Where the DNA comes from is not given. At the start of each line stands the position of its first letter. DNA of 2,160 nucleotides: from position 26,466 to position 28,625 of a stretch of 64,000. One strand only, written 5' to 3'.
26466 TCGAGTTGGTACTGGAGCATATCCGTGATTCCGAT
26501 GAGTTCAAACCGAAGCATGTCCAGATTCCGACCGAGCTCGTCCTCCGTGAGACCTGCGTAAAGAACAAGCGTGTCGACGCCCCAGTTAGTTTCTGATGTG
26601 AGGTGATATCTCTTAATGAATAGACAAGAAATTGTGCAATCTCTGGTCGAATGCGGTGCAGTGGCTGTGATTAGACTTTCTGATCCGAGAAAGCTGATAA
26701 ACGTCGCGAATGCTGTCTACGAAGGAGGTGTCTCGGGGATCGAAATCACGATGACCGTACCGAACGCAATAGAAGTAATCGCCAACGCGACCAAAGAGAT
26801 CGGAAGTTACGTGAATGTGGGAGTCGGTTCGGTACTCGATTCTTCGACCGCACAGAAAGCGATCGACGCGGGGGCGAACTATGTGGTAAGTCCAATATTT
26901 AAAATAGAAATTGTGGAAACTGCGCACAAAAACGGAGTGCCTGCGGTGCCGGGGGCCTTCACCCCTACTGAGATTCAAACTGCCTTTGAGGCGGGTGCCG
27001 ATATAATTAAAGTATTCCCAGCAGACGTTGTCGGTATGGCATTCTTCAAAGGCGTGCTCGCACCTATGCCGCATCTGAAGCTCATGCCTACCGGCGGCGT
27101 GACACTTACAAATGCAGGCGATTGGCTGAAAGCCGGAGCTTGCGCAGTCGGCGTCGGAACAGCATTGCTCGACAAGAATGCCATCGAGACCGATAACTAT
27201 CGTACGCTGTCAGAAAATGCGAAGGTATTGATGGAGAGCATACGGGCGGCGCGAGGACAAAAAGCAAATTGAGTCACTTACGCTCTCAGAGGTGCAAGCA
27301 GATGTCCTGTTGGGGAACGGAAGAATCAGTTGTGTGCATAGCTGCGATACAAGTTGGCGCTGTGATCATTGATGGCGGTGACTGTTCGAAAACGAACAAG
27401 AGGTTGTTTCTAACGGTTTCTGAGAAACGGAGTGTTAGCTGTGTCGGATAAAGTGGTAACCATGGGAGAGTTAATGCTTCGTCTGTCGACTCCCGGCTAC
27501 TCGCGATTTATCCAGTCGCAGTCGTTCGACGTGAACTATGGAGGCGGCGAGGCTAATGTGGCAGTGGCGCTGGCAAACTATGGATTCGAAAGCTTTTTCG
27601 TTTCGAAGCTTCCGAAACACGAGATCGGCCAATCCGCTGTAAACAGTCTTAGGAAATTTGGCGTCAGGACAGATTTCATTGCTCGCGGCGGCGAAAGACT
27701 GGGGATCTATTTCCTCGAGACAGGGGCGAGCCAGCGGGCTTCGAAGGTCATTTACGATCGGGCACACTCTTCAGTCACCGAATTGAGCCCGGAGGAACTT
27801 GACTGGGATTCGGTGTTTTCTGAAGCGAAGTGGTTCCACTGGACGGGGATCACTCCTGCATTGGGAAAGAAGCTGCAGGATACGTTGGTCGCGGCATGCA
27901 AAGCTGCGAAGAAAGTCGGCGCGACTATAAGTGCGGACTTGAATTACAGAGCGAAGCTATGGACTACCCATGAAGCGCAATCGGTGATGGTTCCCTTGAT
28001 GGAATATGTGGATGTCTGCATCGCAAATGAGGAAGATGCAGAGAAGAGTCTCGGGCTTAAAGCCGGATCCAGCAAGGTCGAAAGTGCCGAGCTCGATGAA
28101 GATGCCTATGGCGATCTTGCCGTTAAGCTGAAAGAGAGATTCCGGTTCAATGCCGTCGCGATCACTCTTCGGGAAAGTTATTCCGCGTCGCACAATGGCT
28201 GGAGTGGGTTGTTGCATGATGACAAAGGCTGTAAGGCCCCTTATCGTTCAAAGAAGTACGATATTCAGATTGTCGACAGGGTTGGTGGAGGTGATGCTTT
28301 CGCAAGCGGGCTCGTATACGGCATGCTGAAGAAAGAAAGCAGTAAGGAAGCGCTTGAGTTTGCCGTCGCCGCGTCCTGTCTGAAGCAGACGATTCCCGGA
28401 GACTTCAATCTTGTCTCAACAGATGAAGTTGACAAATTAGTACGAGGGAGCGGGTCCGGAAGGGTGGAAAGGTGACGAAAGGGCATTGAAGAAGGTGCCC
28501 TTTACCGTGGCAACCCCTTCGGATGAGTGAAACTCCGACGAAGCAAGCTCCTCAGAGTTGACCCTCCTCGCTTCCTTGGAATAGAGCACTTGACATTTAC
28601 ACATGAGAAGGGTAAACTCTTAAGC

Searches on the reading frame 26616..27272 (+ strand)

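Call 11: search_protein_families(library=pfam, proteins=[window:26616-27272:+], max_evalue=0.001)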
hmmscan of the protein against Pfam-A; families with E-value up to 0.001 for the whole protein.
window:26616-27272:+ (218 aa): 1 family
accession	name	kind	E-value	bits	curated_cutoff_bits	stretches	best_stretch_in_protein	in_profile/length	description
PF01081.25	Aldolase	-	7.9e-41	140.1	27.8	1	10-197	5-192/196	KDPG and KHG aldolase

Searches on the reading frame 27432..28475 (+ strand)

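Call 11: search_protein_families(library=pfam, proteins=[window:27432-28475:+], max_evalue=0.001)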
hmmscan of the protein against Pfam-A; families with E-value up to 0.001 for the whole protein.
window:27432-28475:+ (347 aa): 1 family
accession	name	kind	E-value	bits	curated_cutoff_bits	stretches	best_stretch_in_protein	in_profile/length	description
PF00294.29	PfkB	-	3e-35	122.4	25.8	1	6-318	2-289/302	pfkB family carbohydrate kinase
